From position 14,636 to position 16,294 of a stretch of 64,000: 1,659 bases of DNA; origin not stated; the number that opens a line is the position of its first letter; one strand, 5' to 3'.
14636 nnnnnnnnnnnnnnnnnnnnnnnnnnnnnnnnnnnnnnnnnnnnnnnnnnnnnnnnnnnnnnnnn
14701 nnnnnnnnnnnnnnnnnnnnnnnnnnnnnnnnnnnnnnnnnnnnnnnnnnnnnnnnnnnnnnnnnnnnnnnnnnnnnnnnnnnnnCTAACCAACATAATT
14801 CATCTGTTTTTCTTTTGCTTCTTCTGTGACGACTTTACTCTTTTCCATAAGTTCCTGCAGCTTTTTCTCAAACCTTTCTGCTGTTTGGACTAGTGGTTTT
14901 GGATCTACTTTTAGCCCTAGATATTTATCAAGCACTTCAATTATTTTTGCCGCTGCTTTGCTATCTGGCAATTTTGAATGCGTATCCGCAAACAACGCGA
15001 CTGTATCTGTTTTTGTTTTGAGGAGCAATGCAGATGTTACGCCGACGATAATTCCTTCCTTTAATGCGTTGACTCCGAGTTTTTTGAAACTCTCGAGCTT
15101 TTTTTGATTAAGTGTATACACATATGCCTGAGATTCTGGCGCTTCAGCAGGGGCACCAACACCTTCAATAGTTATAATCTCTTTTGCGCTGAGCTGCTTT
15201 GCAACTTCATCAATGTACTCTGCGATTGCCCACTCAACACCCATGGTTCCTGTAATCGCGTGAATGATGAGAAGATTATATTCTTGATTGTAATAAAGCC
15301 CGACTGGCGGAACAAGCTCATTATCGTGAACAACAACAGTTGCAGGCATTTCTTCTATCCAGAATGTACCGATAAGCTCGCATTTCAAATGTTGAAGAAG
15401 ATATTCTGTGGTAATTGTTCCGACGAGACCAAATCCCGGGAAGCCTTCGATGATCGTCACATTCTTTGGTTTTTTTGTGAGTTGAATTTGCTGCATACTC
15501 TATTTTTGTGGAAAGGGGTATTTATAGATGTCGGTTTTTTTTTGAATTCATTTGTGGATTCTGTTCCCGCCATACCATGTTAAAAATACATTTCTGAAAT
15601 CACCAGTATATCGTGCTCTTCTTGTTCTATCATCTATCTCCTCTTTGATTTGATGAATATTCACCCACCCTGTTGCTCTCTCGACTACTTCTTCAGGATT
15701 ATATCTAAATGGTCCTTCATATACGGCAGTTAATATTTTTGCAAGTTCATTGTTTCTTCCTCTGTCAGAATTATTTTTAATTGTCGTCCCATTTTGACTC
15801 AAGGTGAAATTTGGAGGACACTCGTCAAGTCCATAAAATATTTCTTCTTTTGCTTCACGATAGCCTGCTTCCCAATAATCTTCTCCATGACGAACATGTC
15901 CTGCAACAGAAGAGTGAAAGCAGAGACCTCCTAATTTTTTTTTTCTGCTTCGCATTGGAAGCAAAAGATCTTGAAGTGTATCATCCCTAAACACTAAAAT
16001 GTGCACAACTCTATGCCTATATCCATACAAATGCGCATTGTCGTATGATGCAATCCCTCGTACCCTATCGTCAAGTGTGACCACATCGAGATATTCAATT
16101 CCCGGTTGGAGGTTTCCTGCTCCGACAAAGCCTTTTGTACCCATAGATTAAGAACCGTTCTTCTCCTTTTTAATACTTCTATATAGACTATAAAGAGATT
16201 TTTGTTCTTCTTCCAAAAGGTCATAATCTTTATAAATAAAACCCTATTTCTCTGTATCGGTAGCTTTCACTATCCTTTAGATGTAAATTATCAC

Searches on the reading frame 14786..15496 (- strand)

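Call 79: search_protein_families(library=pfam, proteins=[window:14786-15496:-], max_evalue=0.01)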
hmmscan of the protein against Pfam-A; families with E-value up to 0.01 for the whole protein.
window:14786-15496:- (236 aa): 1 family
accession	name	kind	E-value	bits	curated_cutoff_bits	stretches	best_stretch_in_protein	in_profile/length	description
PF09754.15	PAC2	-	2.9e-35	122.5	25.8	1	16-217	2-215/215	PAC2 family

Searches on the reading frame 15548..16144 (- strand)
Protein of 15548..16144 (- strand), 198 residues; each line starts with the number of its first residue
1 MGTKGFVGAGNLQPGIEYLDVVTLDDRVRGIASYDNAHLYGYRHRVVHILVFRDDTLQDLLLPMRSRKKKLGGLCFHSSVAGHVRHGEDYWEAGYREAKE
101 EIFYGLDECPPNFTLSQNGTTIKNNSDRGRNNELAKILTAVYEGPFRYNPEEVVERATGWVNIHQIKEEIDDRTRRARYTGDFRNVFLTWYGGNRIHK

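Call 79: search_protein_families(library=pfam, proteins=[window:15548-16144:-], max_evalue=0.01)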
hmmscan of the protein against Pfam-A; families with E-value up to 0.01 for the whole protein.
window:15548-16144:- (198 aa): 2 families
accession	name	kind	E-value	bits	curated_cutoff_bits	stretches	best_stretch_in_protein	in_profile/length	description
PF00293.34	NUDIX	-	5.1e-11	43.2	21.1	1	43-173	2-124/134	NUDIX domain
PF18177.6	La_HTH_kDCL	-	0.0073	16.8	27.5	0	152-176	27-51/90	La HTH in kinetoplastid DICER domain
